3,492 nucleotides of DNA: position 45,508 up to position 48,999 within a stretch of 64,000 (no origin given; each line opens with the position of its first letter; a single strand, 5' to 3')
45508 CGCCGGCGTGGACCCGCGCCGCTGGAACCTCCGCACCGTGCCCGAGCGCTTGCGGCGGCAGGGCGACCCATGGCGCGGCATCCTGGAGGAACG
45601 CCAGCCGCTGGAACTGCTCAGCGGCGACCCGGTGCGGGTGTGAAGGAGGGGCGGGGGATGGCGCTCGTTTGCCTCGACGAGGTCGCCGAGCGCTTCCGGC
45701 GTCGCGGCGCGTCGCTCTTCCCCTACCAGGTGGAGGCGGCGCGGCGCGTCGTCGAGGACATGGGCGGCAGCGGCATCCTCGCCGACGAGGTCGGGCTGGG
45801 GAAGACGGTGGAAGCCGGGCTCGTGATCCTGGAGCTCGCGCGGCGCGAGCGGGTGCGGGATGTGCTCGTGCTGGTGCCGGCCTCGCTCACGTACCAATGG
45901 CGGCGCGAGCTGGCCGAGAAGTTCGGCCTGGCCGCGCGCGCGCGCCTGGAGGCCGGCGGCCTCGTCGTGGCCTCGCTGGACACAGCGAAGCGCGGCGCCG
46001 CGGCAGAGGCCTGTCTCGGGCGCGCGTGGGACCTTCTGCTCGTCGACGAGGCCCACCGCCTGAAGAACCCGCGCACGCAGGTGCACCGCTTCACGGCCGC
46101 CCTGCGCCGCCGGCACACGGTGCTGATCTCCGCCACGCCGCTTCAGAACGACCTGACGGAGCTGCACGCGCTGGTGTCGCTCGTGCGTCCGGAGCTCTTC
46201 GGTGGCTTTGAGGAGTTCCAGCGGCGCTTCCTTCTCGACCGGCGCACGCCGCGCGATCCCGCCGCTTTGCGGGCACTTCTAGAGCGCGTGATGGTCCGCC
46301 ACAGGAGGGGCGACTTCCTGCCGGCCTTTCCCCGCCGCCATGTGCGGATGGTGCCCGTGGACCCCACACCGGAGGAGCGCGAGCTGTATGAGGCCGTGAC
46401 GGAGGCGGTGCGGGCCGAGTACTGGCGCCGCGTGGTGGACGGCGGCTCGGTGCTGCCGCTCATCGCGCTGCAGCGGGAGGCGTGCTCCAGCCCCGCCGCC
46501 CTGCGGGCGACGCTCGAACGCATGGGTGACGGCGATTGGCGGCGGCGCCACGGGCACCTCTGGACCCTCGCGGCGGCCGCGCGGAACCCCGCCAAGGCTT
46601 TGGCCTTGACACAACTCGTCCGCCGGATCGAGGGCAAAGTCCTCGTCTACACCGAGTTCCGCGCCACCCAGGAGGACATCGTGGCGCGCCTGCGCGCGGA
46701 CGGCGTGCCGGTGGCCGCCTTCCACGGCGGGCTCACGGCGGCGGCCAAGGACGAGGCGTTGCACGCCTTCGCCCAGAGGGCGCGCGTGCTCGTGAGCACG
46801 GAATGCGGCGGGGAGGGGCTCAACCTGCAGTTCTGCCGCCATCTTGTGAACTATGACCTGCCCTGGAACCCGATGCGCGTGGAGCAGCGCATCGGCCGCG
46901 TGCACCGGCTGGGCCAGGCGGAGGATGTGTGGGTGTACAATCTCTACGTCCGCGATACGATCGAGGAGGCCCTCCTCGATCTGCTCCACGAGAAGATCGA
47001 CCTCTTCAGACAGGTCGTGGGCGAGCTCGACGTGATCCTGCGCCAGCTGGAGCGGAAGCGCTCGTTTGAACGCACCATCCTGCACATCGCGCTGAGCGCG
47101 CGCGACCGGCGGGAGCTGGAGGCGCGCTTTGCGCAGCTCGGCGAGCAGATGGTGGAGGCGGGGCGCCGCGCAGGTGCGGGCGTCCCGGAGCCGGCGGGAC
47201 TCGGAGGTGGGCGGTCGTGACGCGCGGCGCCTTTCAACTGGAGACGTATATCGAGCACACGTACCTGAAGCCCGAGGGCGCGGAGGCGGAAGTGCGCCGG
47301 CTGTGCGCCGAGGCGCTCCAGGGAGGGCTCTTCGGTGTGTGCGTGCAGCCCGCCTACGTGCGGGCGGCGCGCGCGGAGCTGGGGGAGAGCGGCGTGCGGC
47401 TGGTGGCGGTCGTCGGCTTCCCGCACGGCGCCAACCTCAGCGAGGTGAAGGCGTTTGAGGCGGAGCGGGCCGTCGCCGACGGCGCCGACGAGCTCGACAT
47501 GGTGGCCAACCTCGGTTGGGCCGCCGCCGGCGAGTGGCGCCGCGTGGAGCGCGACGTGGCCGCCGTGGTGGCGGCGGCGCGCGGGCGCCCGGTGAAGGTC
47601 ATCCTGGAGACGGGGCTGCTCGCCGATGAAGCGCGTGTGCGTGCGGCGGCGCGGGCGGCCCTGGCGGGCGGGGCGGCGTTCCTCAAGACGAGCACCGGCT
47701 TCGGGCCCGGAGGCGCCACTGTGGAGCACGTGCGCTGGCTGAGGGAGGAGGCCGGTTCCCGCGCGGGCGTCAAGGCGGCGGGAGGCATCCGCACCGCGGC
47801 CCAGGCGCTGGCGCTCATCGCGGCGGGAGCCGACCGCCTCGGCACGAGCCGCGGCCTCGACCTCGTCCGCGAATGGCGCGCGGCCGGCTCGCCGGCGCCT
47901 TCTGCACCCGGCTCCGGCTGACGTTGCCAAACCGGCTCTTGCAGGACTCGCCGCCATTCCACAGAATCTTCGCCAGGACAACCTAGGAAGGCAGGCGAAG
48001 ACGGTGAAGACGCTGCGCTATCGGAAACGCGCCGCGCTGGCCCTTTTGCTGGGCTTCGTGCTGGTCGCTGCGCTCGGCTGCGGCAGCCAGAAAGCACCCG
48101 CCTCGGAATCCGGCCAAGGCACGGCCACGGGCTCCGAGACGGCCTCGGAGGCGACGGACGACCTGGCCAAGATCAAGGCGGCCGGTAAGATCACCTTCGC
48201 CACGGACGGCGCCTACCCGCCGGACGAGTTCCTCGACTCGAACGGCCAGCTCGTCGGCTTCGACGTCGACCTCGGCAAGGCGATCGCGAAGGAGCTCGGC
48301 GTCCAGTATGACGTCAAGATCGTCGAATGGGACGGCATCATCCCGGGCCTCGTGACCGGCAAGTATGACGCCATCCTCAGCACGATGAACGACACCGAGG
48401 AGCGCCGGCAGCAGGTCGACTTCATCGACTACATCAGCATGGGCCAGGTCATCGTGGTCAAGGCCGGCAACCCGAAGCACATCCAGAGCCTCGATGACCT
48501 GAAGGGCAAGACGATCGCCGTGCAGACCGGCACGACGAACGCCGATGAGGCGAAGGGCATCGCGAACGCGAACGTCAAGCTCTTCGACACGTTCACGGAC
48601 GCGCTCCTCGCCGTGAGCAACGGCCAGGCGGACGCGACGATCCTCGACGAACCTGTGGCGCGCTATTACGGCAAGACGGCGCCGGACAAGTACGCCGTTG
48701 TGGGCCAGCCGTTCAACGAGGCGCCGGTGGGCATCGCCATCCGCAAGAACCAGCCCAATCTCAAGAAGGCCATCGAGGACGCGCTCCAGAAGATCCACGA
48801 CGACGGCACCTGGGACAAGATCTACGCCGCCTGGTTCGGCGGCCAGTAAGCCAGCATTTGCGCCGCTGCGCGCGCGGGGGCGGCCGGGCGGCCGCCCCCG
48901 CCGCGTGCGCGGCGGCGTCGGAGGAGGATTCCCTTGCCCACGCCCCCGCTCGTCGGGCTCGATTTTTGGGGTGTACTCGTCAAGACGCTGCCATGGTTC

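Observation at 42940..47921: Tightly coupled Ku - LigD(ligase) - LigD(polymerase) - SNF2 helicase - DeoC module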

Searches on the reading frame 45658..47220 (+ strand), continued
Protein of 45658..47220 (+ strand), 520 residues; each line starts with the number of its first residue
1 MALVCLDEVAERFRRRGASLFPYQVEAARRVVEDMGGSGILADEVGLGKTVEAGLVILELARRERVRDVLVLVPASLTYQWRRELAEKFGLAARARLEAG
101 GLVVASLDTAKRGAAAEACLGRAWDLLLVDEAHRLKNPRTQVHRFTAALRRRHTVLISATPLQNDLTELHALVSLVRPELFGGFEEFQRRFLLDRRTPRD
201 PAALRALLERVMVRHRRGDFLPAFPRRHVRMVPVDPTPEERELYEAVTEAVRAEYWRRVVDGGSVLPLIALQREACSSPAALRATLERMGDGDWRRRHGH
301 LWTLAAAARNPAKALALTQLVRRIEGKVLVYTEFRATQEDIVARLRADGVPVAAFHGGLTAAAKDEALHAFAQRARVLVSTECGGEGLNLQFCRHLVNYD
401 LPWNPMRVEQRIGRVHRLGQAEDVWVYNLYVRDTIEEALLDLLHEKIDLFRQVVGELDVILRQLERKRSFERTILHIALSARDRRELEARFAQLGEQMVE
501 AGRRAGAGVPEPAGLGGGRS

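Call 56: find_encoding_contigs(protein=P0064, flank=8000, max_places=1)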
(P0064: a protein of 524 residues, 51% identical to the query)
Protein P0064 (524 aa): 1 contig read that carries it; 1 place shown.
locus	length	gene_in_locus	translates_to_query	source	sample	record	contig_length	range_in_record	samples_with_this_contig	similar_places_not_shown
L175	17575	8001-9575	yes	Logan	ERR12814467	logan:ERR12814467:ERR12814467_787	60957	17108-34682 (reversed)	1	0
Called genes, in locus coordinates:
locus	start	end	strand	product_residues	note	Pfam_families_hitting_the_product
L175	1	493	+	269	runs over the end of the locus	PF01061:ABC2_membrane, PF12698:ABC2_membrane_3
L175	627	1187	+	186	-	-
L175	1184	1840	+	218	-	-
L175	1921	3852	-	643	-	PF16177:ACAS_N, PF00501:AMP-binding, PF13193:AMP-binding_C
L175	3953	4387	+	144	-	-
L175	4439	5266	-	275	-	PF02900:LigB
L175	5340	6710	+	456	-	PF01546:Peptidase_M20, PF07687:M20_dimer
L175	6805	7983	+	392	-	PF09579:Spore_YtfJ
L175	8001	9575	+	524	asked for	PF00176:SNF2-rel_dom, PF00270:DEAD (weak), PF04851:ResIII, PF00271:Helicase_C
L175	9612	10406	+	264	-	PF01790:LGT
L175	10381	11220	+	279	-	PF02569:Pantoate_ligase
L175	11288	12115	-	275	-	-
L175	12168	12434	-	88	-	-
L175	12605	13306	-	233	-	-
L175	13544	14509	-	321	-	PF11258:DUF3048, PF17479:DUF3048_C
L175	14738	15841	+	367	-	PF04285:DUF444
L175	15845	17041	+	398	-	PF04293:SpoVR, PF24755:SpoVR_C (weak)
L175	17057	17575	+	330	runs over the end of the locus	PF08298:AAA_PrkA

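Call 58: search_protein_families(library=pfam, proteins=[L175:6805-7983:+, L172:1852-2226:+], max_evalue=1)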
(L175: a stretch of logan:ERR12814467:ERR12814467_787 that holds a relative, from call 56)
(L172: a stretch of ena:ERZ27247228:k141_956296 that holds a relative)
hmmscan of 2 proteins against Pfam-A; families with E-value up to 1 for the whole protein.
L175:6805-7983:+ (392 aa): 1 family
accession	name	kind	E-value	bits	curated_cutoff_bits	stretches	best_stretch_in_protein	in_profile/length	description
PF09579.15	Spore_YtfJ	-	2.8e-27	95.2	25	1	276-366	1-81/81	Sporulation protein YtfJ (Spore_YtfJ)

L172:1852-2226:+ (124 aa): 1 family
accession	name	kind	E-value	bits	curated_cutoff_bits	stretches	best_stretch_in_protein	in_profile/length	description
PF09579.15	Spore_YtfJ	-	2.6e-30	104.9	25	1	12-99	1-81/81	Sporulation protein YtfJ (Spore_YtfJ)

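Call 61: predict_structure(alignment_id=A1)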
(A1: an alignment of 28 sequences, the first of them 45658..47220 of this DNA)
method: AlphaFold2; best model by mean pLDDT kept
length: 520 residues; sequences in the alignment: 28
mean_pLDDT: 85.4   pTM: 0.81
mean pLDDT of the five models: 85.4, 85.1, 85.0, 83.5, 82.6
residues with pLDDT >= 90: 244; 70-90: 219; 50-70: 41; < 50: 16
segments of 3 or more residues with pLDDT < 50: 509-520
pLDDT, mean of each block of 10 residues (from residue 1): 89 85 93 96 83 96 96 87 90 85 93 94 96 90 96 90 76 93 88 81 89 83 80 95 94 88 84 92 86 80 91 95 94 94 96 90 86 94 64 90 79 78 90 89 64 56 66 86 89 85 63 29
secondary structure, 60 per line:
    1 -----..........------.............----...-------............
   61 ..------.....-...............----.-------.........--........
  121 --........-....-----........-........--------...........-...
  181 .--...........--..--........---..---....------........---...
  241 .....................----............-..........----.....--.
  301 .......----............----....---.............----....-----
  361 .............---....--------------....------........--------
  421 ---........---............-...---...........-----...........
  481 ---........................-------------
elements in order: H6-15 H22-34 E39-41 H49-62 E69-73 H75-89 E102-106 H107-110 H113-120 E123-130 H132-135 H141-148 E150-157 H166-176 H178-181 H184-191 E192-194 H201-208 H217-220 E227-234 H238-261 H266-277 H279-288 H293-297 H300-307 H312-323 E328-331 H335-347 E352-355 H361-373 E377-380 E395-398 H405-412 E424-431 H435-446 H454-464 H470-480 H484-507

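Call 63: list_cluster_members(proteins=[P0001, P0002, P0005, P0020, P0022, P0063, P0064, P0073, P0058, P0015])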
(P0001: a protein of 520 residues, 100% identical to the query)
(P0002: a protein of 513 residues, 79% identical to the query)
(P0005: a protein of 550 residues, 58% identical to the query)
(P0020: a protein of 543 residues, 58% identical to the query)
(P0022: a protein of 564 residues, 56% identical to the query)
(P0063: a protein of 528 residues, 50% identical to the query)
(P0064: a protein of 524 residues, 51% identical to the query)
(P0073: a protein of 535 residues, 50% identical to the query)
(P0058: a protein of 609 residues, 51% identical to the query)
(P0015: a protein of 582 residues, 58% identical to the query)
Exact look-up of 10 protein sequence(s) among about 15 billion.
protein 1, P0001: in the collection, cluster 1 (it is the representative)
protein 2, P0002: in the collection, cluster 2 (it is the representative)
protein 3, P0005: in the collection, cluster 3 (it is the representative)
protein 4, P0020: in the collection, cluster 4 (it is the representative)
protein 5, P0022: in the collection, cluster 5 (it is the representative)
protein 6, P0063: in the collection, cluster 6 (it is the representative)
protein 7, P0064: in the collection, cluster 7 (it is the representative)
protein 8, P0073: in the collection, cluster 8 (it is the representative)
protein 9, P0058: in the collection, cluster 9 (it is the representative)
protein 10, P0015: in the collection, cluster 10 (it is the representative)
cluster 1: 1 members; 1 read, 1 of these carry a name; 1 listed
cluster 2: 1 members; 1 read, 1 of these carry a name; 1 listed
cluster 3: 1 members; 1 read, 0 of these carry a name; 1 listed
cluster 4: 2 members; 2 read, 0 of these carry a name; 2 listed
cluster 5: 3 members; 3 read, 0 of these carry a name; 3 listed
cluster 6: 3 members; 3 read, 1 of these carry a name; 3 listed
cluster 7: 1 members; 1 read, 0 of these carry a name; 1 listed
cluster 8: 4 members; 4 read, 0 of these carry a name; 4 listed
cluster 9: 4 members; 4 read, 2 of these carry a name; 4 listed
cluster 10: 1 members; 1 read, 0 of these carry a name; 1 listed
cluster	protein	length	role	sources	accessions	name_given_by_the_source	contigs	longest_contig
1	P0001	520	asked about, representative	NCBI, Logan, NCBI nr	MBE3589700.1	MAG: DEAD/DEAH box helicase [Firmicutes bacterium] | DEAD/DEAH box helicase [Bacillota bacterium]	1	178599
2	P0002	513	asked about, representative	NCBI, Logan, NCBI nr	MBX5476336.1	MAG: DEAD/DEAH box helicase [Clostridia bacterium] | DEAD/DEAH box helicase [Clostridia bacterium]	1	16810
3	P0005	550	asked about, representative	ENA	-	-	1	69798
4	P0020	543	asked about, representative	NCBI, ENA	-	-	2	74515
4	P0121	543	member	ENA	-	-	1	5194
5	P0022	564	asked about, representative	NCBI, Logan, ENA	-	-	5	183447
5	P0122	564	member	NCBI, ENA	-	-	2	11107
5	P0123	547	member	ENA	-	-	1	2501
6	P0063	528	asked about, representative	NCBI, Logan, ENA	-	-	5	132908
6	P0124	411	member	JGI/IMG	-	SNF2 family DNA or RNA helicase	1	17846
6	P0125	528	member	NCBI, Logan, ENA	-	-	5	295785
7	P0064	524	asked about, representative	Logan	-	-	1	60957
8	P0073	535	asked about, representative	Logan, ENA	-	-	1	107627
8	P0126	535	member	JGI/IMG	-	-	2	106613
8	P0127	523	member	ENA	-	-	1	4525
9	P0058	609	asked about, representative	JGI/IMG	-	-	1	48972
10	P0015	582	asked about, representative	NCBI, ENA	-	-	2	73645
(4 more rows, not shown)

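Call 64: fold_search(model_id=the predicted structure, library=pdb)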
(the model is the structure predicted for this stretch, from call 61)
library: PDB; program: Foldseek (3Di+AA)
matches with E <= 10: 1758; with E <= 0.001: 858
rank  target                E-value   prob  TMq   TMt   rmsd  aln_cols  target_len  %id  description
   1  1z63_A                1.4e-26  1.00  0.39  0.43  19.1       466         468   22  Sulfolobus solfataricus SWI2/SNF2 ATPase core in complex with dsDNA (released 2005-05-17)
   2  6ryr_W                2.2e-26  1.00  0.60  0.45   7.6       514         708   25  Nucleosome-CHD4 complex structure (single CHD4 copy) (released 2020-07-15)
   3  8spg                  6.3e-26  1.00  0.63  0.40  10.2       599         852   24  Crystal structure of N-terminally truncated Escherichia coli RapA in complex with MgADP (released 2024-07-03)
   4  8so8                  6.7e-26  1.00  0.61  0.40   9.4       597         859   25  Crystal structure of an N-terminally truncated variant of Escherichia coli RapA (released 2024-07-03)
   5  9gd3_W                1.1e-25  1.00  0.62  0.39  25.3       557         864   22  Structure of a mononucleosome bound by one copy of Chd1 with the DBD on the exit-side DNA. (released 2024-09-18)
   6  7oob_b                1.2e-25  1.00  0.65  0.65   9.5       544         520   20  Pol II-CSB-CSA-DDB1-UVSSA-ADPBeF3 (Structure2) (released 2021-10-13)
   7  7zke_E                1.4e-25  1.00  0.67  0.23   4.8       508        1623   20  Mot1:TBP:DNA - pre-hydrolysis state (released 2023-04-26)
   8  9hwg_b                1.6e-25  1.00  0.62  0.62   7.1       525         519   20  Structure of the transcribing Pol II-TCR-RECQL5 complex (released 2025-07-16)
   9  6bog_A                2.4e-25  1.00  0.61  0.36   9.1       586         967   24  Crystal structure of RapA, a Swi2/Snf2 protein that recycles RNA polymerase during transcription (released 2017-12-13)
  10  8atf_G                2.6e-25  1.00  0.63  0.73   5.8       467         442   22  Nucleosome-bound Ino80 ATPase (released 2022-12-14)
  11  9jnp_K                3.1e-25  1.00  0.63  0.71   5.7       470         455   23  Structure of isw1-nucleosome complex in ATP state (released 2025-04-09)
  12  9jao_C                3.5e-25  1.00  0.65  0.55   6.6       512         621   20  The structure of SMARCAD1 bound to the hexasome in the presence of ADP-BeFx (released 2025-04-30)
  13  9ear_W                6.7e-25  1.00  0.65  0.52   7.1       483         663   24  CHD1-nucleosome complex (closed state) (released 2025-05-07)
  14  7opd_b                7.9e-25  1.00  0.66  0.66   9.4       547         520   21  Pol II-CSB-CRL4CSA-UVSSA-SPT6-PAF (Structure 5) (released 2021-10-06)
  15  9gd1_W                1.7e-24  1.00  0.59  0.38  27.5       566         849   22  Structure of Chd1 bound to a hexasome-nucleosome complex with a dyad-to-dyad distance of 103 bp. (released 2024-09-18)
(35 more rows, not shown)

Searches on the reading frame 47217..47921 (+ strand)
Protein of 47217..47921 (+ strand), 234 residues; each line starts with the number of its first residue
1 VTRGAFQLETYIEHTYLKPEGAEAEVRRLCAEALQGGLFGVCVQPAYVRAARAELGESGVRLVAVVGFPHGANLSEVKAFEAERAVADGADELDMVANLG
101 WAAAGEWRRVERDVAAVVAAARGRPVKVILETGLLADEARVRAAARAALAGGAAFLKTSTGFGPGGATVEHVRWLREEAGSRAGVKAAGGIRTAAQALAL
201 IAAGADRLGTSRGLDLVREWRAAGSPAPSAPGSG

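Call 6: search_protein_families(library=pfam, proteins=[window:47217-47921:+])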
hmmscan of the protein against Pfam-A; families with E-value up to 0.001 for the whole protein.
window:47217-47921:+ (234 aa): 1 family
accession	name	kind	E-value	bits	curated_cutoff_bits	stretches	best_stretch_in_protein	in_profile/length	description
PF01791.15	DeoC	-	2e-16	60.8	23.8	1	22-214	17-224/229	DeoC/LacD family aldolase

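Call 8: search_protein_families(library=ncbifam, proteins=[window:47217-47921:+])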
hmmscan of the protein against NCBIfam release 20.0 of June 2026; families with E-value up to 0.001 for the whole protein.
window:47217-47921:+ (234 aa): 1 family
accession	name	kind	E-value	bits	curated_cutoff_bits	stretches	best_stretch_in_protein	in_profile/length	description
TIGR00126.1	deoC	equivalog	2.1e-70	236.5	117.3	1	8-216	2-209/211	deoxyribose-phosphate aldolase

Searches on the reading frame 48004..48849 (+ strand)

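Call 6: search_protein_families(library=pfam, proteins=[window:48004-48849:+])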
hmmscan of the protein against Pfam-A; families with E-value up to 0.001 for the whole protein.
window:48004-48849:+ (281 aa): 5 families
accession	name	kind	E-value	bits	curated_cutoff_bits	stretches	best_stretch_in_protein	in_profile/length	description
PF00497.25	SBP_bac_3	-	1.2e-42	145.3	26.4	1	63-279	1-131/132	Bacterial extracellular solute-binding proteins, family 3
PF12974.12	Phosphonate-bd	-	3.6e-07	30.2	27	1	92-267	21-219/242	ABC transporter, phosphonate, periplasmic substrate-binding protein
PF10613.14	Lig_chan-Glu_bd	-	5.4e-07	30.2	30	1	77-153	22-112/115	Ligated ion channel L-glutamate- and glycine-binding site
PF09084.16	NMT1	-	0.00011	22.7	20.5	0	151-213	78-145/216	NMT1/THI5 like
PF13531.11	SBP_bac_11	-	0.00015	22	25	0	140-214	73-161/227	Bacterial extracellular solute-binding protein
